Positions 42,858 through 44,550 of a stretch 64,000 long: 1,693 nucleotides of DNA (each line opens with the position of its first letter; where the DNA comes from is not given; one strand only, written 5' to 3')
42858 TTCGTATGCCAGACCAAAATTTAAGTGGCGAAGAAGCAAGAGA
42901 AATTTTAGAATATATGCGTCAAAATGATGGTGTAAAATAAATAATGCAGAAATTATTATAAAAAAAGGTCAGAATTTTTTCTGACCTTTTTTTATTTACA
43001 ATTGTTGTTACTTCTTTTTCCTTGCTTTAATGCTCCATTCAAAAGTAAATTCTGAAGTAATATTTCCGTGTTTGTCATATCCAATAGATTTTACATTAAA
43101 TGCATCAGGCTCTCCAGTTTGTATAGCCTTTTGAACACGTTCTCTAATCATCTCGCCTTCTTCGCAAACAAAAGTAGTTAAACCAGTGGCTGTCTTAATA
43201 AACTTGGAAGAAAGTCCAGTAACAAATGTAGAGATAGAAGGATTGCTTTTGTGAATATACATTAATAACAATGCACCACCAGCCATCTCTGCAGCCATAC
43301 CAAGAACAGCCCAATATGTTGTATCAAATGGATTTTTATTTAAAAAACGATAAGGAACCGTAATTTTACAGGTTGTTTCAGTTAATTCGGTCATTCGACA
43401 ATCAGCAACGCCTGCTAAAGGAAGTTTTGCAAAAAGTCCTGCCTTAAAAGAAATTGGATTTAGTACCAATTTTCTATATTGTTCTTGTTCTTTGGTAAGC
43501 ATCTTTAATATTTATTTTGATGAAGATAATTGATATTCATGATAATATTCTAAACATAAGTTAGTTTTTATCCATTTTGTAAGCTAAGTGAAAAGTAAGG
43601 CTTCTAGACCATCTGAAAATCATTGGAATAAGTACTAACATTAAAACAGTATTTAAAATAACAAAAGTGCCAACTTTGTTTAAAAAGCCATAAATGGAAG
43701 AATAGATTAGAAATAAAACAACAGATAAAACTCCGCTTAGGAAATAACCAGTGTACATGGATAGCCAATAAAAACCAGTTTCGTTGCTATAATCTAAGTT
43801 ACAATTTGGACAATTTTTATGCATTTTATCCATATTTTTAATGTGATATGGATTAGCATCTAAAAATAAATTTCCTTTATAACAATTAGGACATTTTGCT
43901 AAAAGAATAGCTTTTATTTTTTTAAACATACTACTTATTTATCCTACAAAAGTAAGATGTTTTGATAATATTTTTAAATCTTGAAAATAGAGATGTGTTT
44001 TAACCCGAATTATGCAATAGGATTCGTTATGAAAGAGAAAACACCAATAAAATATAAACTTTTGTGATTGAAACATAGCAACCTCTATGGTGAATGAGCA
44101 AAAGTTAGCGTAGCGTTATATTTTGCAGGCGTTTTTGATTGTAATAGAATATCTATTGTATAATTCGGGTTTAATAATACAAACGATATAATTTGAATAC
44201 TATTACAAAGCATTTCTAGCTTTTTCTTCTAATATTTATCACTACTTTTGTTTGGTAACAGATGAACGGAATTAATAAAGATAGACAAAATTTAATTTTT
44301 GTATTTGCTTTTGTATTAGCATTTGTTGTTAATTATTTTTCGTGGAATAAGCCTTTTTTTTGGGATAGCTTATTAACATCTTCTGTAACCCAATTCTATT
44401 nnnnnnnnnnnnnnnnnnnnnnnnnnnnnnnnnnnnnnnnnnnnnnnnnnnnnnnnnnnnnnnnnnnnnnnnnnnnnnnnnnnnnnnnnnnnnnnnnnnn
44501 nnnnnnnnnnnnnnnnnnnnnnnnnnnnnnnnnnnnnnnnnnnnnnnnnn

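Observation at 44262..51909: Surface-glycan locus built only from periplasm-acting parts: three GT-C-like proteins, a Wzy/ligase-like protein and a GH-A lipoprotein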

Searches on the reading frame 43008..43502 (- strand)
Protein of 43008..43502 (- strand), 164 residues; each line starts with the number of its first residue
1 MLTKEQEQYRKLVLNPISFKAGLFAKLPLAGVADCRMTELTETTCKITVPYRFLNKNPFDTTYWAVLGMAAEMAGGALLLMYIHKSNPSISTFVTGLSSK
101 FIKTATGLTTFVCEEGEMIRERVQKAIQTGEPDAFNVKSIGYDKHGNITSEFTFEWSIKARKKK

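Call 73: search_protein_families(library=pfam, proteins=[window:43008-43502:-], max_evalue=0.001)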
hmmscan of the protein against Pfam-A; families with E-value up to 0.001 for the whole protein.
window:43008-43502:- (164 aa): 1 family
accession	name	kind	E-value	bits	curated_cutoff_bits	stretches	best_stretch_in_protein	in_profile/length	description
PF14539.12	DUF4442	-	2.3e-08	34.7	25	1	19-157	5-131/132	Domain of unknown function (DUF4442)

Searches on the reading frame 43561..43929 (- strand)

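Call 73: search_protein_families(library=pfam, proteins=[window:43561-43929:-], max_evalue=0.001)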
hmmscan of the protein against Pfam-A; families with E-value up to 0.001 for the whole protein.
window:43561-43929:- (122 aa): 1 family
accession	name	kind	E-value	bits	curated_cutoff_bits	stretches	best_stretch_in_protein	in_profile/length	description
PF06170.17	DUF983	-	1.1e-06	29.3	22.6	1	35-116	6-84/85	Protein of unknown function (DUF983)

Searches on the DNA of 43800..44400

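Call 67: search_rna_families(source=window, start=43800, end=44400, threshold=evalue, max_evalue=1)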
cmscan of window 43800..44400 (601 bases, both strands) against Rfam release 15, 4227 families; matches with E-value up to 1: 1.
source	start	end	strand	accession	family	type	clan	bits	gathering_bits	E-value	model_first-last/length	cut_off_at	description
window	44023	44074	-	RF01373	CRISPR-DR60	Gene; CRISPR;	-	24.9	45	0.031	1-37/37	no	CRISPR RNA direct repeat element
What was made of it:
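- Tried and rejected: Rfam on the upstream spacer gave only a sub-threshold CRISPR-DR60 hit (call 67).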
